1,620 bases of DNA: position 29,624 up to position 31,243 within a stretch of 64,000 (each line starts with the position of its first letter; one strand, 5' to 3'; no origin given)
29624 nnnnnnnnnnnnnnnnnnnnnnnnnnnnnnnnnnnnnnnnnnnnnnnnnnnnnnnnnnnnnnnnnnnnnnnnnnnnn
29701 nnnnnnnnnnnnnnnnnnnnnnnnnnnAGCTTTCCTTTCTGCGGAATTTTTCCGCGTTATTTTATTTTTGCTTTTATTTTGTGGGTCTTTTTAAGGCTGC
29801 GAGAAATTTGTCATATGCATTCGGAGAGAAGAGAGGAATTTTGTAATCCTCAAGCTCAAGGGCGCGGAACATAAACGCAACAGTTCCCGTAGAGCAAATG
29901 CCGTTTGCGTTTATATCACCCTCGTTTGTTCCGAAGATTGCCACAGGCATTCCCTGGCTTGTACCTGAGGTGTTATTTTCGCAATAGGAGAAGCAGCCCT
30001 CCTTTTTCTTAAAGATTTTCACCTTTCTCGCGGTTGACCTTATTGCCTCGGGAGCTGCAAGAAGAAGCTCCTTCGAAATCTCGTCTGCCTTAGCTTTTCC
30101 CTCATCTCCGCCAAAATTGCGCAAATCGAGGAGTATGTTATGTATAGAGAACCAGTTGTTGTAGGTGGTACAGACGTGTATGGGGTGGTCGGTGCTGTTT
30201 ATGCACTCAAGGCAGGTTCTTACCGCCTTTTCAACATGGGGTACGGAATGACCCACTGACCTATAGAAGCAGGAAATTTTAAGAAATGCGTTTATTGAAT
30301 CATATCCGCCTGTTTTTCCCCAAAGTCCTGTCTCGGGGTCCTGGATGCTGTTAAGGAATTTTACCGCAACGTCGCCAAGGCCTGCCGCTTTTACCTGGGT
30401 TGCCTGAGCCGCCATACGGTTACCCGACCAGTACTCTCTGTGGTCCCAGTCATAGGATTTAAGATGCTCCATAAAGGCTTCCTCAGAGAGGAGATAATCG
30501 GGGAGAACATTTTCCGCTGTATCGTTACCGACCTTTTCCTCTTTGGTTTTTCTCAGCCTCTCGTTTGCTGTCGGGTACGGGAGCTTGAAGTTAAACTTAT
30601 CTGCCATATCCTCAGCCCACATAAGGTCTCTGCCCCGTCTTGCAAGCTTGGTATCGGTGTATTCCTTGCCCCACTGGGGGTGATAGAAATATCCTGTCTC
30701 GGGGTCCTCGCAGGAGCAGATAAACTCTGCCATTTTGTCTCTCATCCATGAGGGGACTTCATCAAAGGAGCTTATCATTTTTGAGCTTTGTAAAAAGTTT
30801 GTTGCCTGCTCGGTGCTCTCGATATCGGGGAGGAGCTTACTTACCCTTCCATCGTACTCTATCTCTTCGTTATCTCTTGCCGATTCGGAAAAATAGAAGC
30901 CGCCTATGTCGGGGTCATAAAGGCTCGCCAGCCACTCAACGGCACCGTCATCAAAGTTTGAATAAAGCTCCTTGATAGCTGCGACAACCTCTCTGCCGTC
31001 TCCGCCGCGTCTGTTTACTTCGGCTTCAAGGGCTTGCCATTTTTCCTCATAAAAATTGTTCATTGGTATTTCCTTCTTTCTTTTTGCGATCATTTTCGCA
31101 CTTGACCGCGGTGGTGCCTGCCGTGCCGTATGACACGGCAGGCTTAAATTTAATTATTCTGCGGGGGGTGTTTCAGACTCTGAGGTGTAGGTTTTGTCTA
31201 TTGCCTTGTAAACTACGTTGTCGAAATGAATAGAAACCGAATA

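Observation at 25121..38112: Locus B: the same cassette in permuted order, inside a PocR-AraC / GH-A hydrolase / MFS transporter unit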

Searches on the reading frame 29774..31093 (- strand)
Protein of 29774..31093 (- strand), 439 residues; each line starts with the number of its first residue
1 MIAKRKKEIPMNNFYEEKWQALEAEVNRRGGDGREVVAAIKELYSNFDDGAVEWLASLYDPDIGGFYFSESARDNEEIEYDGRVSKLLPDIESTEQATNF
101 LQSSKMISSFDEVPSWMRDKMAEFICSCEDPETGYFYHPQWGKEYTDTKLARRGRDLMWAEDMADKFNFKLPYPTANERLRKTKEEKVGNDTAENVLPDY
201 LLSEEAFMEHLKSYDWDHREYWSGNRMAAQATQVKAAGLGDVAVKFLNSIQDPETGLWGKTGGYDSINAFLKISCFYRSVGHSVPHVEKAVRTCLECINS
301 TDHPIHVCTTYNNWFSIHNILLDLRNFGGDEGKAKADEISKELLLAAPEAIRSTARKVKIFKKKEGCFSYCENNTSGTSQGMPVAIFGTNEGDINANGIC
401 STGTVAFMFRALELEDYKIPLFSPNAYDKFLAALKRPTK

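Call 5: search_protein_families(library=pfam, proteins=[window:29774-31093:-], max_evalue=0.01)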
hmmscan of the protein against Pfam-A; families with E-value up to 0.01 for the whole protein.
window:29774-31093:- (439 aa): 0 families

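Call 6: search_protein_families(library=ncbifam, proteins=[window:29774-31093:-], max_evalue=0.01)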
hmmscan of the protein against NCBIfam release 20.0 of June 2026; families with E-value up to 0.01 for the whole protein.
window:29774-31093:- (439 aa): 0 families

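Call 9: search_solved_structures(query=window:29774-31093:-, max_evalue=10)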
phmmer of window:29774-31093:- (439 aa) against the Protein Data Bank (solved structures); distinct sequences matched with E-value up to 10: 3.
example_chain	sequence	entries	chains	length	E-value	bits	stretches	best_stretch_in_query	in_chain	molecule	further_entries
8uqf_A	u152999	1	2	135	1.2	11.3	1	35-77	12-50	designed cortisol-binding protein hcy129_mpnn5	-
4r0o_A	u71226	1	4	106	1.3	11.2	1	296-348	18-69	Plastocyanin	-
5mrc_88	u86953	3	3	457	1.4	11.1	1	303-358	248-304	mS47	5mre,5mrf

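Call 11: find_homologous_proteins(query=window:29774-31093:-)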
Query window:29774-31093:- (439 aa): 488 proteins with E <= 0.001 among 8000 candidates; the best 120 are listed.
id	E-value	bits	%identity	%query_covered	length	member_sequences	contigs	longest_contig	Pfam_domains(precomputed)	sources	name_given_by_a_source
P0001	9.8e-293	989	98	98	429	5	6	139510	-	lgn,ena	-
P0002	1.4e-228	777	76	97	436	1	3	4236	-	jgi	-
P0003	4.0e-157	542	55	97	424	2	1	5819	-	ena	-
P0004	2.4e-154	533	56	97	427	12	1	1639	-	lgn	-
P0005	6.3e-152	525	57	97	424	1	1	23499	-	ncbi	-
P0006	2.1e-150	520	54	99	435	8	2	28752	-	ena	-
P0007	2.1e-149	517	55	97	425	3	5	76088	-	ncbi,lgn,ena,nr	ncbi:MAG: hypothetical protein J6B48_00165 [Clostridia bacterium]|nr:hypothetical protein [Clostridi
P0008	2.3e-148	513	55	97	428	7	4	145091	-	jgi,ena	-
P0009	1.3e-147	511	55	96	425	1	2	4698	-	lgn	-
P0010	5.6e-147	508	54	96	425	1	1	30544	-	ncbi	-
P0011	1.3e-146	507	54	97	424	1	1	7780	-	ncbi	-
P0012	8.4e-146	505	54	97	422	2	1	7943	-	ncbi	-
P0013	1.3e-144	501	53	97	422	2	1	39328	-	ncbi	-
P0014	1.7e-144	500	53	97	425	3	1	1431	-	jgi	jgi:hypothetical protein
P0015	8.6e-144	498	53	97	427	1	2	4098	-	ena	-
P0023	4.9e-133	463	53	97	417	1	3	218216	-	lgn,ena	-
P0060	5.2e-119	416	47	96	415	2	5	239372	-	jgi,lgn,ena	-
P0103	6.3e-109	383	44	96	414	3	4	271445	-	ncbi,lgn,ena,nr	ncbi:MAG: hypothetical protein IJ488_03135 [Clostridia bacterium]|nr:hypothetical protein [Clostridi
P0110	1.7e-107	378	46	96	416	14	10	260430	-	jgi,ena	-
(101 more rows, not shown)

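Call 24: find_encoding_contigs(protein=P0001, flank=10000, max_places=3)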
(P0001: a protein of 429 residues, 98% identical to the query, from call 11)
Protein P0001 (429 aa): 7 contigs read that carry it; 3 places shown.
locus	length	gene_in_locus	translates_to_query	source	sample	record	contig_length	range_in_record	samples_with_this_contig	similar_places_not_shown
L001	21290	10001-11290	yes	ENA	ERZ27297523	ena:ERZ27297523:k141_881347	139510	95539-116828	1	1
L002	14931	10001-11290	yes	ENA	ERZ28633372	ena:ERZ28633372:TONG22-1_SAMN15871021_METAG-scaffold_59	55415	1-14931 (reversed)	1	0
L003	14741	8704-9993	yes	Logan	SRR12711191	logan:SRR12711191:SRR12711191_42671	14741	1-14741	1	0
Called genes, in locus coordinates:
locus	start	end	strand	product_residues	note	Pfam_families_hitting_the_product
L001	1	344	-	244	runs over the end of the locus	PF05175:MTS, PF03602:Cons_hypoth95 (weak)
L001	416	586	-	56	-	PF00037:Fer4, PF12797:Fer4_2 (weak), PF13237:Fer4_10, PF14697:Fer4_21, PF12800:Fer4_4 (weak), PF12838:Fer4_7, PF13187:Fer4_9, PF00037:Fer4, +5 more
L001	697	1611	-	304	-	PF04468:PSP1, PF28472:PSP1_3rd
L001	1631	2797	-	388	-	PF13177:DNA_pol3_delta2, PF05729:NACHT (faint), PF00004:AAA (weak)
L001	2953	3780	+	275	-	PF10114:PocR, PF12833:HTH_18, PF00165:HTH_AraC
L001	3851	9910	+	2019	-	-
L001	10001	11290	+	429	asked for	-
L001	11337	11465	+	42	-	-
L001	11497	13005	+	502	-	-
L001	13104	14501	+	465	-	PF01229:Glyco_hydro_39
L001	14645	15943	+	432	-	PF07690:MFS_1, PF12832:MFS_1_like, PF13347:MFS_2, PF07690:MFS_1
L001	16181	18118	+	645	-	PF00133:tRNA-synt_1, PF01406:tRNA-synt_1e (faint), PF09334:tRNA-synt_1g, PF00133:tRNA-synt_1, PF19303:Anticodon_3, PF01588:tRNA_bind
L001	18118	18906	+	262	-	PF01026:TatD_DNase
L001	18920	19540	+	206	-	PF04055:Radical_SAM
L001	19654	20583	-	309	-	PF04616:Glyco_hydro_43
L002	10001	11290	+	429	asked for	-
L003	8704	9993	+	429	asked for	-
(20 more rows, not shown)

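Call 25: find_encoding_contigs(protein=P0023, flank=10000, max_places=2)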
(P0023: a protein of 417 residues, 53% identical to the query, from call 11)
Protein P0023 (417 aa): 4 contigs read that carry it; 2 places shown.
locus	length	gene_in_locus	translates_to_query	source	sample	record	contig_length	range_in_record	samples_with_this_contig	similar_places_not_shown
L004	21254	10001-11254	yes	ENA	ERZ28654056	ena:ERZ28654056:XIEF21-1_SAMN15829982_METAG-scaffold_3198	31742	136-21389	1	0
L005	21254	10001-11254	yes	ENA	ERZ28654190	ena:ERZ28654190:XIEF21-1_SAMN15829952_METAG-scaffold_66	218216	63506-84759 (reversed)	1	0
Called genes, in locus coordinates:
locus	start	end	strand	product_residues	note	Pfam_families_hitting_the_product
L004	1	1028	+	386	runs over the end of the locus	?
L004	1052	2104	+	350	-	PF08271:Zn_Ribbon_TF (faint)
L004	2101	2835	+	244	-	PF04536:TPM_phosphatase (weak)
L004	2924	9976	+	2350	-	-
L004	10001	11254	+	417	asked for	-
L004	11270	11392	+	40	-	-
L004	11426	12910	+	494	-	-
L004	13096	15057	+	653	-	PF00270:DEAD (faint), PF04851:ResIII, PF13604:AAA_30 (faint), PF17757:UvrB_inter, PF27431:UvrB_3rd, PF00271:Helicase_C, PF12344:UvrB, PF02151:UVR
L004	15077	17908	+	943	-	PF00005:ABC_tran (faint), PF02463:SMC_N (faint), PF03193:RsgA_GTPase (faint), PF13191:AAA_16 (faint), PF13304:AAA_21 (faint), PF13555:AAA_29 (faint), PF17760:UvrA_inter, PF17755:UvrA_DNA-bind, +1 more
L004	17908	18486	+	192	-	PF13353:Fer4_12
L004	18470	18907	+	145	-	PF00692:dUTPase, PF22769:DCD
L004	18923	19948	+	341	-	PF01212:Beta_elim_lyase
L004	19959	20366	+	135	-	-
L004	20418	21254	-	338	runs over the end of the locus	PF00849:PseudoU_synth_2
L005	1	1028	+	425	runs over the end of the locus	PF13421:Band_7_1, PF01145:Band_7 (weak), PF24463:DUF7577 (weak), PF13240:Zn_Ribbon_1 (weak)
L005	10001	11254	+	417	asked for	-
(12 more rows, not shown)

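Call 28: find_encoding_contigs(protein=P0060, flank=10000, max_places=2)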
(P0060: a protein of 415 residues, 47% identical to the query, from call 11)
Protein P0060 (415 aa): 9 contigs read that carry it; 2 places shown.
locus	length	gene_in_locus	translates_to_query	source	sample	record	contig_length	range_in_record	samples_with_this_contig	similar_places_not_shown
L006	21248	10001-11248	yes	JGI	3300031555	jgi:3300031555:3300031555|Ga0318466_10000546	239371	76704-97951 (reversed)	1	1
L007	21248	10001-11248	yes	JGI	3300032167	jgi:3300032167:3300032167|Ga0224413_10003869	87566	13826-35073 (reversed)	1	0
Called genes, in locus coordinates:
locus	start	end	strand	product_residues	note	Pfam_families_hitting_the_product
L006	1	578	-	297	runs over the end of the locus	PF02811:PHP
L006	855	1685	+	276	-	PF10114:PocR, PF12833:HTH_18, PF00165:HTH_AraC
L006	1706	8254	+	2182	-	-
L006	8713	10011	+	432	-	-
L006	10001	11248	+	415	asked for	-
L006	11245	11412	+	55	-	-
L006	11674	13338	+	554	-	-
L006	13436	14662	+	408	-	-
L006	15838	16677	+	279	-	-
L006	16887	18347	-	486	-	PF09547:SpoIVA_ATPase, PF20438:SpoIVA_middle, PF20439:SpoIVA_C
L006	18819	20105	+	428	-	PF02403:Seryl_tRNA_N, PF00587:tRNA-synt_2b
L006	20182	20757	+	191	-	PF00625:Guanylate_kin, PF13238:AAA_18 (faint), PF13671:AAA_33 (faint)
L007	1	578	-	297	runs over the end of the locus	PF02811:PHP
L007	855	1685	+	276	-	PF10114:PocR, PF12833:HTH_18, PF00165:HTH_AraC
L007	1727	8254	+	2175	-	-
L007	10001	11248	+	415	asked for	-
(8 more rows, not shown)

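Call 29: find_encoding_contigs(protein=P0103, flank=10000, max_places=2)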
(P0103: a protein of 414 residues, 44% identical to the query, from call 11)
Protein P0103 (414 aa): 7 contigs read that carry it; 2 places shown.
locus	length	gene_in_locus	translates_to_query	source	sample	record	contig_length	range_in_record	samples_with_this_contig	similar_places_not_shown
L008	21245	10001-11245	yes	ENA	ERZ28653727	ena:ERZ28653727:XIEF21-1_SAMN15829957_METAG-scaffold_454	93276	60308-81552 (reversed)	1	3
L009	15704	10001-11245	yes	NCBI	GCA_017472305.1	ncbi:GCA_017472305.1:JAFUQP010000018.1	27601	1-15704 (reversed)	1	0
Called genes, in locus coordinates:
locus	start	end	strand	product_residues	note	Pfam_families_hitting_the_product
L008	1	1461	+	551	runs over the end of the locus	-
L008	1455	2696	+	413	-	PF00300:His_Phos_1, PF00149:Metallophos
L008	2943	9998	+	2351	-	-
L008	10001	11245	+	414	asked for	-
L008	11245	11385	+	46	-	-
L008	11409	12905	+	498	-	-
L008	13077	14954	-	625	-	PF01134:GIDA, PF21680:GIDA_C_1st, PF13932:SAM_GIDA_C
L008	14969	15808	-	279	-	PF00149:Metallophos (weak), PF13277:YmdB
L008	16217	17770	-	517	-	PF12072:RNase_Y_N, PF00013:KH_1, PF22891:KH_PNO1_2nd (weak), PF08668:HDOD (weak), PF01966:HD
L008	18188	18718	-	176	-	-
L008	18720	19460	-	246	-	-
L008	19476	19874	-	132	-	-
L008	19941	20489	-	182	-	-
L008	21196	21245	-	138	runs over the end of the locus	-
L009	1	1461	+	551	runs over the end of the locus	-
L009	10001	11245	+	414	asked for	-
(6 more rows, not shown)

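Call 30: predict_structure(alignment_id=A1)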
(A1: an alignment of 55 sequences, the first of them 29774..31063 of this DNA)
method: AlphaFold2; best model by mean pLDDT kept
length: 429 residues; sequences in the alignment: 55
mean_pLDDT: 95.1   pTM: 0.92
mean pLDDT of the five models: 95.1, 94.9, 94.6, 94.2, 92.8
residues with pLDDT >= 90: 406; 70-90: 11; 50-70: 8; < 50: 4
segments of 3 or more residues with pLDDT < 50: 181-183
pLDDT, mean of each block of 10 residues (from residue 1): 82 98 98 97 98 98 97 97 98 95 97 98 96 94 96 98 97 75 71 96 97 96 97 98 97 95 97 96 96 92 98 96 98 98 98 96 94 96 97 97 97 96 91
secondary structure, 60 per line:
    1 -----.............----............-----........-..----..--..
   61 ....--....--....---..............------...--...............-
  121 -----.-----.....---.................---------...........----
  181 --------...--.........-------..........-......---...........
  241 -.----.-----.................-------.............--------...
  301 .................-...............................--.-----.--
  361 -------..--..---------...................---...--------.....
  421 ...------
elements in order: H6-18 H23-34 H40-47 H60-64 E67-70 E73-76 H81-93 H105-118 H132-136 H140-156 H166-176 H194-202 H210-219 H221-226 H230-240 H253-269 H277-289 H298-317 H319-349 H384-401 H416-423

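Call 32: find_encoding_contigs(protein=P0110, flank=10000, max_places=2)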
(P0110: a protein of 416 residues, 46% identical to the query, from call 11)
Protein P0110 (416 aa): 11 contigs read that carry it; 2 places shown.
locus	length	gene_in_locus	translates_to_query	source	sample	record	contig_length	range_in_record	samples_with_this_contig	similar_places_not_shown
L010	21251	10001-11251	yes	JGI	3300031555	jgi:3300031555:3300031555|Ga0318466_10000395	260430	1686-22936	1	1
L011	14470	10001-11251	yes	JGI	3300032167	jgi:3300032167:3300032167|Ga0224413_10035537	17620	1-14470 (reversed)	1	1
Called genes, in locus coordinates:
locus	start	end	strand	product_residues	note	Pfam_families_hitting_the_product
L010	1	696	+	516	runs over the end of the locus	PF00239:Resolvase, PF07508:Recombinase, PF13408:Zn_ribbon_recom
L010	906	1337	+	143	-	-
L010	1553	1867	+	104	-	-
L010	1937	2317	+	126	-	-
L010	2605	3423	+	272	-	PF02311:AraC_binding (weak), PF00165:HTH_AraC, PF12833:HTH_18, PF00165:HTH_AraC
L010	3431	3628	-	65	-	-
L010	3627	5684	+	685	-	-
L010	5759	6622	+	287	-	PF10418:DHODB_Fe-S_bind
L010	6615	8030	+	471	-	PF14691:Fer4_20, PF07992:Pyr_redox_2, PF13738:Pyr_redox_3 (faint), PF01946:Thi4 (faint), PF00070:Pyr_redox (weak), PF01262:AlaDh_PNT_C (faint), PF13450:NAD_binding_8, PF00070:Pyr_redox (weak), +2 more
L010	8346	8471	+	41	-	-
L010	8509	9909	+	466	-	-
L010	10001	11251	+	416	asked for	-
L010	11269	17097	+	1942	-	PF14099:Polysacc_lyase (faint), PF02210:Laminin_G_2 (faint)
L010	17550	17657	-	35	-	-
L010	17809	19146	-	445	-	PF06689:zf-C4_ClpX, PF01695:IstB_IS21 (faint), PF00004:AAA, PF07724:AAA_2, PF07728:AAA_5 (faint), PF10431:ClpB_D2-small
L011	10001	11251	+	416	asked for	-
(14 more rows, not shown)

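Call 33: find_encoding_contigs(protein=P0008, flank=10000, max_places=2)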
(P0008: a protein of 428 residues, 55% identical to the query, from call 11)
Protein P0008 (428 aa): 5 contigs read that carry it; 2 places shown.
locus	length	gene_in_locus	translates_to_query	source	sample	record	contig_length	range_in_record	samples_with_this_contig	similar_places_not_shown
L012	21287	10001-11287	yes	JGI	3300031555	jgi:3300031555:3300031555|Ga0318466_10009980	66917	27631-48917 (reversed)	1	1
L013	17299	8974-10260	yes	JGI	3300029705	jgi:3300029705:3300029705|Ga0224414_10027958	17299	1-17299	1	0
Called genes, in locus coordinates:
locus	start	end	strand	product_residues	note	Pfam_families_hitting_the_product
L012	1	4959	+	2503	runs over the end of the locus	PF13385:Laminin_G_3 (faint)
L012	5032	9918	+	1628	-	PF01522:Polysacc_deac_1 (weak)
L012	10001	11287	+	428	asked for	-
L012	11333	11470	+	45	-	-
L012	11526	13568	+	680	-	-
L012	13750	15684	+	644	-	PF16126:DUF4838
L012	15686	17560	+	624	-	PF05592:Bac_rhamnosid (weak), PF17389:Bac_rhamnosid6H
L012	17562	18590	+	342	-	-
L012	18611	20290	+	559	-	-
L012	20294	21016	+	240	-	PF00657:Lipase_GDSL, PF13472:Lipase_GDSL_2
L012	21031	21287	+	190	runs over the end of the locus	PF02502:LacAB_rpiB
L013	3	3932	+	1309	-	?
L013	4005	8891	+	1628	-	PF01522:Polysacc_deac_1 (weak)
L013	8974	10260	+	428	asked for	-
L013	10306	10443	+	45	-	-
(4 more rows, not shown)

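Call 36: find_related_loci(query=A1, collection=genome_contigs, flank=10000)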
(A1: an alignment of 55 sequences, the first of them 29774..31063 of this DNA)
Query A1 (429 aa) in genome_contigs; peptide patterns used: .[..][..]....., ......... (x = any residue, [..] = any of these).
469 stretches matched a pattern; 428 encode a relative of the query (tblastn E <= 1e-3); the best 80 are kept; 72 distinct loci.
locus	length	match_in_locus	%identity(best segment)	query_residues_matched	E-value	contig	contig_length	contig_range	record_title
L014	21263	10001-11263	55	4-427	1e-155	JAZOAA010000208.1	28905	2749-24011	MAG: Eubacteriales bacterium isolate T1900044764_TS20190230.MAGScoT_cleanbin_000071 SGB_2396_k141_2596562, whole genome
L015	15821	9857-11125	53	1-427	9e-151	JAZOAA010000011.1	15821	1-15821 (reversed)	MAG: Eubacteriales bacterium isolate T1900044764_TS20190230.MAGScoT_cleanbin_000071 SGB_2396_k141_1955945, whole genome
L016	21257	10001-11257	50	6-426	1e-135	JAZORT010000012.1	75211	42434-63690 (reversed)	MAG: Eubacteriales bacterium isolate T1900045550_YK20190244.MAGScoT_cleanbin_000079 SGB_7875_k141_790676, whole genome s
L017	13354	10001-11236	48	6-429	4e-134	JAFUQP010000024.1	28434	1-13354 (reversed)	MAG: Clostridia bacterium isolate RGIG4736 Roe_deer_Rectum.Co__c1198441, whole genome shotgun sequence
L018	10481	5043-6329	47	1-425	3e-129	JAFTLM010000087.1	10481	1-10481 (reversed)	MAG: Clostridia bacterium isolate RGIG3927 Roe_deer_Cecum-3__c117693, whole genome shotgun sequence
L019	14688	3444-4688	49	3-426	1e-128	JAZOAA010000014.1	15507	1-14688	MAG: Eubacteriales bacterium isolate T1900044764_TS20190230.MAGScoT_cleanbin_000071 SGB_2396_k141_2232821, whole genome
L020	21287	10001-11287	47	1-425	3e-126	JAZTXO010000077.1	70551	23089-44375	MAG: Eubacteriales bacterium isolate T1900045329_YK20190018.MAGScoT_cleanbin_000029 SGB_6500_k141_2634454, whole genome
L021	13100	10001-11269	47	3-426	2e-125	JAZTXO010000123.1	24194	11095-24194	MAG: Eubacteriales bacterium isolate T1900045329_YK20190018.MAGScoT_cleanbin_000029 SGB_6500_k141_493511, whole genome s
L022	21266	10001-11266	48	3-426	5e-125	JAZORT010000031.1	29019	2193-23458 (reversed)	MAG: Eubacteriales bacterium isolate T1900045550_YK20190244.MAGScoT_cleanbin_000079 SGB_7875_k141_298160, whole genome s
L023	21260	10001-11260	47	1-421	7e-125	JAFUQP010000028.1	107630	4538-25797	MAG: Clostridia bacterium isolate RGIG4736 Roe_deer_Rectum.Co__c1699982, whole genome shotgun sequence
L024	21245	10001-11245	47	4-429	2e-124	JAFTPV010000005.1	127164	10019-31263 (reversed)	MAG: Clostridia bacterium isolate RGIG4040 Roe_deer_Cecum-5__c1152, whole genome shotgun sequence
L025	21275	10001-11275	46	1-426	1e-123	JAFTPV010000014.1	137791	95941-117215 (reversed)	MAG: Clostridia bacterium isolate RGIG4040 Roe_deer_Cecum-5__c4520, whole genome shotgun sequence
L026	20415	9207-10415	48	7-424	3e-123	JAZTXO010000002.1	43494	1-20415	MAG: Eubacteriales bacterium isolate T1900045329_YK20190018.MAGScoT_cleanbin_000029 SGB_6500_k141_1498830, whole genome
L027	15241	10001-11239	46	9-426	2e-123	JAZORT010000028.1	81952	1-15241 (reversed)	MAG: Eubacteriales bacterium isolate T1900045550_YK20190244.MAGScoT_cleanbin_000079 SGB_7875_k141_2801396, whole genome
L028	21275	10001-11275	45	1-426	1e-122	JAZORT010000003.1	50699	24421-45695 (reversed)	MAG: Eubacteriales bacterium isolate T1900045550_YK20190244.MAGScoT_cleanbin_000079 SGB_7875_k141_474673, whole genome s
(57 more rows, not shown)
